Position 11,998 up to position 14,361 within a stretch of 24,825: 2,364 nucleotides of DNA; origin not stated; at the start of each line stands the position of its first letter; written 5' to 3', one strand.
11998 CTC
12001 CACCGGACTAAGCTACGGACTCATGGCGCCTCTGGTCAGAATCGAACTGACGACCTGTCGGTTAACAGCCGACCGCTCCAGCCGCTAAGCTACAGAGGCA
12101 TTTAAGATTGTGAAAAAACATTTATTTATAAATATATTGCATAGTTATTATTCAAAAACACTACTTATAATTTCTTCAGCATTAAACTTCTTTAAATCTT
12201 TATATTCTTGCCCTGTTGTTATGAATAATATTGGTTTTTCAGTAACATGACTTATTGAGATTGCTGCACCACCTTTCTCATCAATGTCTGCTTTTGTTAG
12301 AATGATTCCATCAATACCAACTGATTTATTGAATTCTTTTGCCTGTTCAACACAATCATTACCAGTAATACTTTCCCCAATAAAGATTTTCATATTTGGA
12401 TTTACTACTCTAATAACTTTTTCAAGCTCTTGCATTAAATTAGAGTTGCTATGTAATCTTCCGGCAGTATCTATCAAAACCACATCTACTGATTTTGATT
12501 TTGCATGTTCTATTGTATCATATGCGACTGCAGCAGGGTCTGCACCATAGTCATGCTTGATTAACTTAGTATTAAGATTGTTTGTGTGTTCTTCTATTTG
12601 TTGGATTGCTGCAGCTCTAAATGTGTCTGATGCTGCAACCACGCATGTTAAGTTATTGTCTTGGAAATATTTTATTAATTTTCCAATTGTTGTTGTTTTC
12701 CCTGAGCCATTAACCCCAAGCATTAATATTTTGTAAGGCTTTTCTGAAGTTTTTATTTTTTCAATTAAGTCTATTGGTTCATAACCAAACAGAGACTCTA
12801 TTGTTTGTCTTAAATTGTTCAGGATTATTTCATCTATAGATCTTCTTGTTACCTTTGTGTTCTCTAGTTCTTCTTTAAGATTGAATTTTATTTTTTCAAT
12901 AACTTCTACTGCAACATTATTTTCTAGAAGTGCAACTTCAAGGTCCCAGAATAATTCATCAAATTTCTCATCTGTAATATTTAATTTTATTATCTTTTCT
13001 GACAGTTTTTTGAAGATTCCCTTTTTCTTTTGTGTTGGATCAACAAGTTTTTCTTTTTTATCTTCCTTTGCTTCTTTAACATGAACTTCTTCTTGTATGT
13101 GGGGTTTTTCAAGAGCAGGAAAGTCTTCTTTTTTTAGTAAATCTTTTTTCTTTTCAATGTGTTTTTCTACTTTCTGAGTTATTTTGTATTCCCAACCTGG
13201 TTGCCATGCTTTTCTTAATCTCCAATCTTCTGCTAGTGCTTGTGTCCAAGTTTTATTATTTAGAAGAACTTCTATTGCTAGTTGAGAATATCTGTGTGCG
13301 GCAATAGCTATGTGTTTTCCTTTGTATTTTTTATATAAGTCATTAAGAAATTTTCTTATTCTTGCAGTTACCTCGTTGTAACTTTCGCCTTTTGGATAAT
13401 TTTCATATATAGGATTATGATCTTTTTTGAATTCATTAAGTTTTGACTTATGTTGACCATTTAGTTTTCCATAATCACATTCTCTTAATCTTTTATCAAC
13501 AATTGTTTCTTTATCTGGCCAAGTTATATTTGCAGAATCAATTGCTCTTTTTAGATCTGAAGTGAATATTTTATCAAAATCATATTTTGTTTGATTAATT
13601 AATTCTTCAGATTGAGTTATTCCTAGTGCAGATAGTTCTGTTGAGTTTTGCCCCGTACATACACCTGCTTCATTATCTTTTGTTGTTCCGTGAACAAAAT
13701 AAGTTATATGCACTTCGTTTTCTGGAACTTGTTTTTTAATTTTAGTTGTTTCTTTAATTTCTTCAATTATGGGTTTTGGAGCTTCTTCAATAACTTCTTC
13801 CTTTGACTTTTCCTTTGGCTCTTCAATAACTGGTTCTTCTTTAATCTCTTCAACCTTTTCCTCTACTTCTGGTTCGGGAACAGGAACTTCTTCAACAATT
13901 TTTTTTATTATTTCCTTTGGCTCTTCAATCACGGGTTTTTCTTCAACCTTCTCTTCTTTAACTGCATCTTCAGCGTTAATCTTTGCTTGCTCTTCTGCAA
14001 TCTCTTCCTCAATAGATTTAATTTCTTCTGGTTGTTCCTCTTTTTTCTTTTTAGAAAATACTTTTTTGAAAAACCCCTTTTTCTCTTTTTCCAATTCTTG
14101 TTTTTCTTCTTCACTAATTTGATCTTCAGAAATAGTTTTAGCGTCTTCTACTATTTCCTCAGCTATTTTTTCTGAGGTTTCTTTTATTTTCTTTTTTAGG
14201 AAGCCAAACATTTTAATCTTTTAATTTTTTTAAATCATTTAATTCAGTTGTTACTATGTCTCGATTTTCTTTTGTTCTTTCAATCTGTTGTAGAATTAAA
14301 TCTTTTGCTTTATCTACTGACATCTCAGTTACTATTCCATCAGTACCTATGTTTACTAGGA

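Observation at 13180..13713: FtsY fused with a histidine-phosphatase domain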

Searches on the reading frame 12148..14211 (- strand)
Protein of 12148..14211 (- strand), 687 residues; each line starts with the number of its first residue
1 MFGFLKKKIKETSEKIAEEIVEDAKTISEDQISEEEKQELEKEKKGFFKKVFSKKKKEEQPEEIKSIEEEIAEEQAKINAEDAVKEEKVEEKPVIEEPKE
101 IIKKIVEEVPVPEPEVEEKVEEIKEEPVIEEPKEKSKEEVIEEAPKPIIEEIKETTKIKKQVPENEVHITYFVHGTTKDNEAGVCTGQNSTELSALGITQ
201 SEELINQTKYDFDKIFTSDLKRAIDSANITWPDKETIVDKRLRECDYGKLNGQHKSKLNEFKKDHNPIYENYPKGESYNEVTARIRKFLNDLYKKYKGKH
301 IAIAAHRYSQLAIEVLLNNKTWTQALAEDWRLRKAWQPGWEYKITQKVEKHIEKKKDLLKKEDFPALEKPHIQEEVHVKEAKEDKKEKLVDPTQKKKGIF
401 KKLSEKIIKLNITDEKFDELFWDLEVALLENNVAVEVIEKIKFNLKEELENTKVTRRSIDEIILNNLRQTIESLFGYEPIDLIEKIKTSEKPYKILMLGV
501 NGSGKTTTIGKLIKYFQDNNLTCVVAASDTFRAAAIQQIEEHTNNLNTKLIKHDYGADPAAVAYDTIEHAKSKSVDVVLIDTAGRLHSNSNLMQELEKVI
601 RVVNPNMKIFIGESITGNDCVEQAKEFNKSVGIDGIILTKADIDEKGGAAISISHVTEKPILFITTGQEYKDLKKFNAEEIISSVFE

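Call 3: search_protein_families(library=pfam, proteins=[window:12148-14211:-], max_evalue=0.1)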
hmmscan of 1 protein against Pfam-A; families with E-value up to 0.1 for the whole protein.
window:12148-14211:- (687 aa): 18 families
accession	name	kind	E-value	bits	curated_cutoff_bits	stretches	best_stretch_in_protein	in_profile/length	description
PF00448.28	SRP54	-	8.1e-71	238.2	22.7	1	493-686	2-195/196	SRP54-type protein, GTPase domain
PF00300.27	His_Phos_1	-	1.1e-25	90.9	21.7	1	174-307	6-148/194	Histidine phosphatase superfamily (branch 1)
PF02881.24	SRP54_N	-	4.4e-06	27.3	22.4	1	399-461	8-69/75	SRP54-type protein, helical bundle domain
PF06414.18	Zeta_toxin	-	4.2e-05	23.5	22.3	1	486-596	10-117/199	Zeta toxin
PF13604.12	AAA_30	-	4.9e-05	23.6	27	1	483-589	10-103/191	AAA domain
PF13479.12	AAA_24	-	8.4e-05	22.9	27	1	491-586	1-76/195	AAA domain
PF13245.12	AAA_19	-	0.00013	22.6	25.1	1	494-596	13-114/134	AAA domain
PF13207.12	AAA_17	-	0.00015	22.5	27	1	498-611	1-108/136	AAA domain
PF13401.12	AAA_22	-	0.00059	20.6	27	1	496-598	9-106/130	AAA domain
PF00025.27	Arf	-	0.0024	17.8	22.3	1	482-513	4-35/174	ADP-ribosylation factor family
PF00265.24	TK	-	0.008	16.5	20.6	1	496-597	5-103/176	Thymidine kinase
PF00004.35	AAA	-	0.0092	16.9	21.2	1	495-591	1-76/131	ATPase family associated with various cellular activities (AAA)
PF13671.12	AAA_33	-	0.016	16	27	1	495-538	2-40/143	AAA domain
PF12775.13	AAA_7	-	0.017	15.1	25.8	1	491-541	32-83/181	P-loop containing dynein motor region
PF03029.23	ATP_bind_1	-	0.026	14.7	27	1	498-525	2-29/240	Conserved hypothetical ATP binding protein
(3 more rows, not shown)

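Call 4: search_protein_families(library=ncbifam, proteins=[window:12148-14211:-], max_evalue=0.1)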
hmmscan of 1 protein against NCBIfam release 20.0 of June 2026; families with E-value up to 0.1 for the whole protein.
window:12148-14211:- (687 aa): 31 families (the best 25 are shown)
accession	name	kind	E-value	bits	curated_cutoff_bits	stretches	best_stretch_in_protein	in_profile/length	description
TIGR00064.1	ftsY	equivalog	5.3e-89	298.2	260.7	1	418-685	4-278/279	signal recognition particle-docking protein FtsY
TIGR00959.1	ffh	equivalog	7.5e-64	216.1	473.2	1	402-684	11-292/428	signal recognition particle protein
TIGR01425.1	SRP54_euk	equivalog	1.1e-46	159.6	576.25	1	412-685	22-293/428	signal recognition particle protein SRP54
TIGR03162.1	ribazole_cobC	equivalog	1.7e-18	66.6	162.9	1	174-312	6-150/176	alpha-ribazole phosphatase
NF005230.0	PRK06731.1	equivalog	9.5e-18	64.4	553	1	430-672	35-263/281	flagellar biosynthesis regulator FlhF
NF009368.0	PRK12726.1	equivalog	1.3e-16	60.7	832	1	495-670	209-381/407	flagellar biosynthesis regulator FlhF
NF038349.1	dPGM_arch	equivalog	1.4e-13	51.2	225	1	173-307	5-138/194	2,3-diphosphoglycerate-dependent phosphoglycerate mutase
NF005567.0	PRK07238.1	equivalog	4.9e-13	49.1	326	1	130-306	170-326/378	bifunctional RNase H/acid phosphatase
NF045917.1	PhserinePhPspA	equivalog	8.7e-12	45.2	350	1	167-309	2-153/211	phosphoserine phosphatase PspA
NF011580.0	PRK15004.1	equivalog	1.2e-11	45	250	1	173-307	7-150/203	adenosylcobalamin/alpha-ribazole phosphatase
TIGR03499.1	FlhF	equivalog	3.3e-11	43.7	174.15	1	348-584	72-286/286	flagellar biosynthesis GTPase FlhF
TIGR01258.1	pgm_1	subfamily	4.8e-09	36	81.7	1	173-258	7-100/245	2,3-bisphosphoglycerate-dependent phosphoglycerate mutase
NF002901.0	PRK03482.1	equivalog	5.7e-08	32.6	261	1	172-318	7-159/215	2,3-diphosphoglycerate-dependent phosphoglycerate mutase GpmB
TIGR03848.1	MSMEG_4193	subfamily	1.2e-07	31.3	203.85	1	173-299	6-140/204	MSMEG_4193 family putative phosphomutase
NF002339.0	PRK01295.1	equivalog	1.9e-07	30.7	316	1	173-326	9-178/206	2,3-bisphosphoglycerate-dependent phosphoglycerate mutase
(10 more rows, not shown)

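Call 8: find_homologous_proteins(query=window:12148-14211:-, max_evalue=1e-10)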
Query window:12148-14211:- (687 aa): 1089 proteins with E <= 1e-10 among 8000 candidates; the best 120 are listed.
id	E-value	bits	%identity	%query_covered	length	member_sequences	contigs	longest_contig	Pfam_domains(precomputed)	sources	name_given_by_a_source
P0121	0.0e+0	1464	100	100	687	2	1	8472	PF02881.25,PF00448.29,PF00300.28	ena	-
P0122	1.2e-257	875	64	100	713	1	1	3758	PF02881.25,PF13604.13,PF13207.13,PF00448.29,PF00300.28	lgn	-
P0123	8.8e-196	670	85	47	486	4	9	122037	PF06414.19,PF02881.25,PF13604.13,PF13245.13,PF00448.29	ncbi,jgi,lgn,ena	jgi:fused signal recognition particle receptor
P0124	1.4e-192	660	89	44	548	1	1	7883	PF02881.25,PF00448.29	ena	-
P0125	1.5e-192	660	91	44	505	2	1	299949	PF02881.25,PF13604.13,PF13245.13,PF00448.29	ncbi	-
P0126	7.3e-191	654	82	49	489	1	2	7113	PF06414.19,PF02881.25,PF00448.29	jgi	jgi:fused signal recognition particle receptor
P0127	2.7e-190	652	82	46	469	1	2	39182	PF02881.25,PF13604.13,PF00448.29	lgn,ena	-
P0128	3.0e-190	652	83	47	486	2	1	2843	PF06414.19,PF02881.25,PF13604.13,PF00448.29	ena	-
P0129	1.3e-181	624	82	43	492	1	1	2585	PF02881.25,PF13604.13,PF13245.13,PF00448.29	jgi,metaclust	metaclust:\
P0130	3.4e-181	622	82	43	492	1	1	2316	PF02881.25,PF13604.13,PF13245.13,PF00448.29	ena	-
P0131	3.9e-181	622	82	43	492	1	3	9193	PF02881.25,PF13604.13,PF13245.13,PF00448.29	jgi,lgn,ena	-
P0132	7.4e-181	621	78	47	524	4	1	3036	PF02881.25,PF13604.13,PF13245.13,PF00448.29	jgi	-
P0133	2.7e-180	619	82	43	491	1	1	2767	PF02881.25,PF13604.13,PF13245.13,PF00448.29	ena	-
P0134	2.0e-178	613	63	42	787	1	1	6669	PF13401.13,PF00448.29,PF00300.28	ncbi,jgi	jgi:fused signal recognition particle receptor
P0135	3.7e-177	609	55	76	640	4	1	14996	PF02881.25,PF00448.29,PF00300.28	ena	-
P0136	6.2e-177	608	57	76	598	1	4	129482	PF02881.25,PF13479.13,PF13604.13,PF13207.13,PF13401.13,PF00448.29,PF00300.28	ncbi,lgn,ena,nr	ncbi:signal recognition particle-docking protein FtsY [archaeon]|nr:signal recognition particle-dock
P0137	1.5e-176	607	54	76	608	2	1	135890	PF02881.25,PF13604.13,PF00448.29,PF00300.28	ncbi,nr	ncbi:signal recognition particle-docking protein FtsY [Candidatus Woesearchaeota archaeon]|nr:signal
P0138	6.1e-176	605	46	100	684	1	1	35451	PF02881.25,PF13479.13,PF13604.13,PF13401.13,PF00448.29,PF00300.28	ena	-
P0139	2.3e-175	603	53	76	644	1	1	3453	PF02881.25,PF13604.13,PF00448.29,PF00300.28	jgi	-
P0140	3.1e-175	603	85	44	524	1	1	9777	PF06414.19,PF02881.25,PF13604.13,PF13245.13,PF13401.13,PF00448.29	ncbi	-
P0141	4.0e-175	602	54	78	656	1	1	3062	PF06414.19,PF02881.25,PF00448.29,PF00300.28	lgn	-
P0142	2.4e-174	600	56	75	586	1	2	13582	PF02881.25,PF13604.13,PF00448.29,PF00300.28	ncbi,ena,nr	ncbi:MAG: signal recognition particle-docking protein FtsY [Nanoarchaeota archaeon]|nr:signal recogn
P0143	1.2e-173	597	55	76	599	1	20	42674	PF02881.25,PF13604.13,PF00448.29,PF03308.23,PF00300.28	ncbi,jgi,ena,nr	ncbi:signal recognition particle-docking protein FtsY [Candidatus Woesearchaeota archaeon]|nr:signal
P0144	1.7e-173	597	54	77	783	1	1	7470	PF13604.13,PF13401.13,PF00448.29,PF00300.28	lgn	-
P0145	6.5e-173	595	62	40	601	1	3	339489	PF02881.25,PF13604.13,PF13401.13,PF00448.29,PF00300.28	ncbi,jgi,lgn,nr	ncbi:signal recognition particle-docking protein FtsY [Candidatus Woesearchaeota archaeon]|nr:signal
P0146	9.5e-173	594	54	76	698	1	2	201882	PF02881.25,PF13604.13,PF13401.13,PF00448.29,PF00300.28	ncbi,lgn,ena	-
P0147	9.6e-173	594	54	76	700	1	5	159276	PF02881.25,PF13604.13,PF13401.13,PF00448.29,PF00300.28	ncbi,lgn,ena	-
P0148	1.5e-171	590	43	100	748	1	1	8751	PF02881.25,PF13604.13,PF00448.29,PF00300.28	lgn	-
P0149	2.9e-170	586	48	84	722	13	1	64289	PF02881.25,PF13604.13,PF00448.29,PF00300.28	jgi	jgi:fused signal recognition particle receptor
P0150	3.1e-170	586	57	76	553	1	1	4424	PF02881.25,PF13479.13,PF13604.13,PF13401.13,PF00448.29,PF00300.28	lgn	-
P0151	4.3e-170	586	52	76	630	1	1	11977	PF02881.25,PF13604.13,PF13245.13,PF00448.29,PF00300.28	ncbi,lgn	-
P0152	1.3e-169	584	54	76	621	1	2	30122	PF02881.25,PF13604.13,PF13245.13,PF13401.13,PF00448.29,PF00300.28,PF25199.2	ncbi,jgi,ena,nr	ncbi:signal recognition particle-docking protein FtsY [Candidatus Woesearchaeota archaeon CG10_big_f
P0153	3.1e-169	583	54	76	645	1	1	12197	PF06414.19,PF02881.25,PF00448.29,PF00300.28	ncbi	-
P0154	5.4e-169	582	64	42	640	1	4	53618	PF02881.25,PF13604.13,PF00448.29,PF00300.28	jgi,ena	jgi:fused signal recognition particle receptor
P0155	8.0e-169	581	53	76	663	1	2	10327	PF02881.25,PF13604.13,PF00448.29,PF00300.28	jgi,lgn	-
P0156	1.1e-168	581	51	82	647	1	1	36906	PF13604.13,PF00448.29,PF00300.28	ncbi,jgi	-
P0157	3.6e-168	579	52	76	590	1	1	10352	PF02881.25,PF13604.13,PF13401.13,PF00448.29,PF00300.28,PF25199.2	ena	-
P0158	8.4e-168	578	51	78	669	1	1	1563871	PF02881.25,PF13604.13,PF00448.29,PF00300.28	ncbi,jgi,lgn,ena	ncbi:MAG: signal recognition particle-docking protein FtsY [Candidatus Woesearchaeota archaeon]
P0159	7.1e-167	575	53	75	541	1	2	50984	PF00448.29,PF00300.28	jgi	-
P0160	3.0e-166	573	52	77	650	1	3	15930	PF02881.25,PF00448.29,PF00300.28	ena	-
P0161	5.8e-166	572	57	45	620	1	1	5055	PF02881.25,PF13604.13,PF00448.29,PF00300.28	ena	-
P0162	5.9e-166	572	52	76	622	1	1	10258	PF02881.25,PF00448.29,PF00300.28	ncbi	-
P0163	1.2e-165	571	58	41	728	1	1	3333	PF02881.25,PF13604.13,PF00448.29,PF00300.28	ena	-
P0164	1.4e-165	571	52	76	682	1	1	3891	PF02881.25,PF13604.13,PF00448.29,PF00300.28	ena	-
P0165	4.4e-165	569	63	42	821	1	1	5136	PF02881.25,PF13604.13,PF13401.13,PF00448.29,PF00300.28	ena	-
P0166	4.4e-165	569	55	76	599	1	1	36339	PF02881.25,PF13604.13,PF00448.29,PF00300.28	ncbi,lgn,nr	ncbi:signal recognition particle-docking protein FtsY [Candidatus Woesearchaeota archaeon]|nr:signal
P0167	1.9e-164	567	53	76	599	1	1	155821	PF02881.25,PF13604.13,PF13401.13,PF00448.29,PF00300.28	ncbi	ncbi:MAG: signal recognition particle-docking protein FtsY [archaeon]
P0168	4.4e-164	566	48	88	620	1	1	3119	PF02881.25,PF00448.29,PF00300.28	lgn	-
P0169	4.2e-163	562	47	92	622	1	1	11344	PF02881.25,PF13604.13,PF00448.29,PF00300.28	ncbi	-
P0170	5.4e-163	562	53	76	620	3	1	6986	PF02881.25,PF13604.13,PF13207.13,PF13401.13,PF00448.29,PF00300.28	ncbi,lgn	-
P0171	7.3e-163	562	55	27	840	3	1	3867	PF02881.25,PF13604.13,PF00448.29,PF00300.28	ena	-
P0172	2.1e-162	560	49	84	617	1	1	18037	PF02881.25,PF13604.13,PF00448.29,PF00300.28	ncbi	-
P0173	2.4e-162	560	51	78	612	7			PF02881.25,PF13604.13,PF00448.29,PF00300.28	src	-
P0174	3.8e-162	559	52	76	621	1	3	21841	PF02881.25,PF13604.13,PF00448.29,PF00300.28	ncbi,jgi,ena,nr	ncbi:TPA: signal recognition particle-docking protein FtsY [Candidatus Woesearchaeota archaeon]|nr:s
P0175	8.1e-162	558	53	76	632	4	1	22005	PF02881.25,PF13604.13,PF00448.29,PF00300.28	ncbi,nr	ncbi:signal recognition particle-docking protein FtsY [Candidatus Woesearchaeota archaeon]|nr:signal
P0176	1.1e-161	558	50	78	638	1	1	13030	PF02881.25,PF13479.13,PF00448.29,PF00300.28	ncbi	-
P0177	1.2e-161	558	47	92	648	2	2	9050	PF13604.13,PF00448.29,PF03308.23,PF00300.28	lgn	-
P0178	2.2e-161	557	50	78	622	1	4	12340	PF02881.25,PF00448.29,PF00300.28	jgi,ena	-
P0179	2.9e-161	556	52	76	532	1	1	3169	PF06414.19,PF13401.13,PF00448.29,PF00300.28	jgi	-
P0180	3.2e-161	556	47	85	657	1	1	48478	PF02881.25,PF00448.29,PF00300.28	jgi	jgi:fused signal recognition particle receptor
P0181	4.6e-161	556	49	84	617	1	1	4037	PF02881.25,PF13604.13,PF13401.13,PF00448.29,PF00300.28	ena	-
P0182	5.0e-161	556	47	92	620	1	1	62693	PF02881.25,PF13604.13,PF00448.29,PF00300.28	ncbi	-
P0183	4.6e-160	552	51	28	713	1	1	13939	PF02881.25,PF13604.13,PF00448.29,PF00300.28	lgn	-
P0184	8.0e-160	552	56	43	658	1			PF02881.25,PF00448.29,PF00300.28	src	-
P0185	1.6e-159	551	51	76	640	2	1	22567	PF02881.25,PF13604.13,PF00448.29,PF00300.28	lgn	-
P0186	2.1e-159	550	45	92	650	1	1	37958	PF02881.25,PF13604.13,PF13401.13,PF00448.29,PF00300.28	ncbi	-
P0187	4.7e-159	549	51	75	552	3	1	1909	PF02881.25,PF13604.13,PF13401.13,PF00448.29,PF00300.28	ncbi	ncbi:MAG: signal recognition particle-docking protein FtsY, partial [Nanoarchaeota archaeon]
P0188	7.8e-159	548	62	42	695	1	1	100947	PF02881.25,PF00448.29,PF00300.28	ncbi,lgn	-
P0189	1.7e-158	547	50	78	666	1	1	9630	PF02881.25,PF01656.30,PF13604.13,PF13401.13,PF00448.29,PF00300.28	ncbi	-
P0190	3.9e-158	546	47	85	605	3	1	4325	PF02881.25,PF13604.13,PF13401.13,PF00448.29,PF00300.28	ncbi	-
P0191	4.7e-158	546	57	42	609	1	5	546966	PF02881.25,PF13604.13,PF00448.29,PF00300.28,PF25199.2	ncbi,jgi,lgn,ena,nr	ncbi:signal recognition particle-docking protein FtsY [Candidatus Woesearchaeota archaeon]|nr:signal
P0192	1.1e-157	545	51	78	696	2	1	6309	PF02881.25,PF13604.13,PF00448.29,PF00300.28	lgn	-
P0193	1.2e-157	544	53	49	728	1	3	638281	PF02881.25,PF13604.13,PF13401.13,PF00448.29,PF00300.28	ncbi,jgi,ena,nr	ncbi:signal recognition particle-docking protein FtsY [Candidatus Woesearchaeota archaeon CG10_big_f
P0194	1.2e-157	544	52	76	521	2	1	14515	PF02881.25,PF00448.29,PF00300.28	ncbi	-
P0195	1.9e-157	544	53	76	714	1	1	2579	PF06414.19,PF02881.25,PF13604.13,PF00293.35,PF13401.13,PF00448.29,PF00300.28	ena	-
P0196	4.2e-156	539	48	87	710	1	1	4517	PF02881.25,PF00448.29,PF00300.28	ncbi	-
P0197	4.4e-156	539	52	76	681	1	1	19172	PF02881.25,PF13401.13,PF00448.29,PF00300.28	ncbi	-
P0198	9.1e-156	538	47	82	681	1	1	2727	PF06414.19,PF02881.25,PF13604.13,PF00005.34,PF13401.13,PF00448.29,PF00300.28,PF25199.2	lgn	-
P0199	1.2e-155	538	51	76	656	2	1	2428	PF02881.25,PF13604.13,PF00448.29,PF00300.28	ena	-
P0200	2.3e-155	537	53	77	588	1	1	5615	PF02881.25,PF00448.29,PF00300.28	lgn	-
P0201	4.3e-155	536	55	26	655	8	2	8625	PF02881.25,PF00448.29,PF00300.28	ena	-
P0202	5.5e-155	536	51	76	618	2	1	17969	PF06414.19,PF02881.25,PF13401.13,PF00448.29,PF00300.28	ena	-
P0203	8.3e-155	535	49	76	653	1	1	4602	PF02881.25,PF13604.13,PF00004.36,PF00448.29,PF00300.28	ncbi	-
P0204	1.7e-154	534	53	76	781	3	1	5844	PF06414.19,PF02881.25,PF00293.35,PF13401.13,PF00448.29,PF00300.28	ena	-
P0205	2.0e-154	534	78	43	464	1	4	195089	PF06414.19,PF02881.25,PF13604.13,PF13245.13,PF13401.13,PF00448.29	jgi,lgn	jgi:fused signal recognition particle receptor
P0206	2.7e-154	533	57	42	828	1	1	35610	PF02881.25,PF05728.19,PF12697.14,PF27439.1,PF06821.20,PF00448.29,PF12146.16,PF00300.28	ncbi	-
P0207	2.9e-154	533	59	42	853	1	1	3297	PF02881.25,PF00561.27,PF06821.20,PF00448.29,PF12146.16,PF00300.28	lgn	-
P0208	1.3e-153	531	48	85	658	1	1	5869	PF02881.25,PF00448.29,PF00300.28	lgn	-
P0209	6.6e-153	529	91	33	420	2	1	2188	PF02881.25,PF00448.29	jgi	jgi:fused signal recognition particle receptor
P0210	7.0e-153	529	48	82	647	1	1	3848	PF02881.25,PF00448.29,PF00300.28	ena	-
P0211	2.4e-151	524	58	42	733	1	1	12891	PF02881.25,PF00448.29,PF00300.28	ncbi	-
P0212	5.6e-151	522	48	76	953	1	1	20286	PF02881.25,PF05728.19,PF03976.21,PF12697.14,PF13604.13,PF00561.27,PF06821.20,PF00448.29,PF12146.16,PF00300.28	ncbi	-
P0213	3.1e-150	520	47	83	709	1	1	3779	PF00448.29,PF00300.28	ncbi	-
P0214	5.3e-150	519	48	83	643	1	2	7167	PF02881.25,PF13604.13,PF00448.29,PF00300.28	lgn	-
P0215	1.6e-149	518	53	42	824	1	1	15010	PF02881.25,PF00293.35,PF13401.13,PF00448.29,PF00300.28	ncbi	-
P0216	6.0e-149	516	48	83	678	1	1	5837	PF02881.25,PF13604.13,PF13207.13,PF00448.29,PF03308.23,PF00300.28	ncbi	-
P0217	4.1e-148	513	49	76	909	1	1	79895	PF02881.25,PF13604.13,PF00561.27,PF06821.20,PF00448.29,PF12146.16,PF00300.28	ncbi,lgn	-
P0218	2.3e-147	510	49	76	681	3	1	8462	PF02881.25,PF13401.13,PF00448.29,PF00300.28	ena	-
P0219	3.5e-145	503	48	76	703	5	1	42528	PF02881.25,PF00448.29,PF00300.28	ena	-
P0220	8.1e-144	499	48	84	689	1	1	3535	PF02881.25,PF13604.13,PF13207.13,PF00448.29,PF00300.28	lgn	-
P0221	3.0e-141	490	47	40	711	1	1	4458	PF02881.25,PF00448.29,PF00300.28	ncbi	ncbi:MAG: signal recognition particle-docking protein FtsY [Candidatus Aenigmatarchaeota archaeon]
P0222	1.9e-133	464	46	40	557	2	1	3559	PF02881.25,PF00448.29,PF00300.28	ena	-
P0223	2.1e-133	464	49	39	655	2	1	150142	PF02881.25,PF00448.29,PF00300.28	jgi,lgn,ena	-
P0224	3.9e-133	463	46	40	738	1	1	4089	PF02881.25,PF00448.29,PF00300.28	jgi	jgi:fused signal recognition particle receptor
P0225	5.7e-133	463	45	86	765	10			PF02881.25,PF05728.19,PF12697.14,PF10230.16,PF00561.27,PF06821.20,PF13401.13,PF00448.29,PF12146.16,PF00300.28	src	-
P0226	1.7e-132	461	50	76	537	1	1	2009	PF02881.25,PF13604.13,PF00448.29,PF00300.28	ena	-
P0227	3.3e-132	460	49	37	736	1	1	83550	PF02881.25,PF13604.13,PF00448.29,PF00300.28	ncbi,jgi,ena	-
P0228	5.9e-132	460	72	43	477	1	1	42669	PF02881.25,PF13207.13,PF00448.29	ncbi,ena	-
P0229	5.1e-131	456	49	39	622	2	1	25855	PF02881.25,PF00448.29,PF00300.28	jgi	jgi:fused signal recognition particle receptor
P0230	1.0e-130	455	49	39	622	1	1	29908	PF02881.25,PF02492.26,PF00448.29,PF00300.28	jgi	jgi:fused signal recognition particle receptor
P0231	2.8e-130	454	51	27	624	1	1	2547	PF02881.25,PF00448.29,PF00300.28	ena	-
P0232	6.8e-129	449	41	81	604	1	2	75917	PF02881.25,PF00448.29,PF00300.28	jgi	jgi:fused signal recognition particle receptor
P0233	3.3e-126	441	43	82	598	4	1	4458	PF00448.29,PF00300.28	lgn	-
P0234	4.0e-124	434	45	40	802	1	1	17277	PF02881.25,PF00448.29,PF00300.28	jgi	jgi:fused signal recognition particle receptor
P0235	1.6e-119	418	68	42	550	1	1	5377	PF02881.25,PF13245.13,PF13401.13,PF00448.29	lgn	-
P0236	4.0e-118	414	67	43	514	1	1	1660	PF02881.25,PF00448.29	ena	-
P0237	4.6e-118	414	65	42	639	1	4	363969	PF00448.29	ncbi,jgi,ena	-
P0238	5.6e-118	413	59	46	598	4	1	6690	PF02881.25,PF13604.13,PF13401.13,PF00448.29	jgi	-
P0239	1.7e-117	412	59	50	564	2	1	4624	PF02881.25,PF13604.13,PF13207.13,PF13401.13,PF00448.29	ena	-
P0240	1.8e-117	412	66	43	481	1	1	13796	PF02881.25,PF13604.13,PF13245.13,PF13401.13,PF00448.29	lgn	-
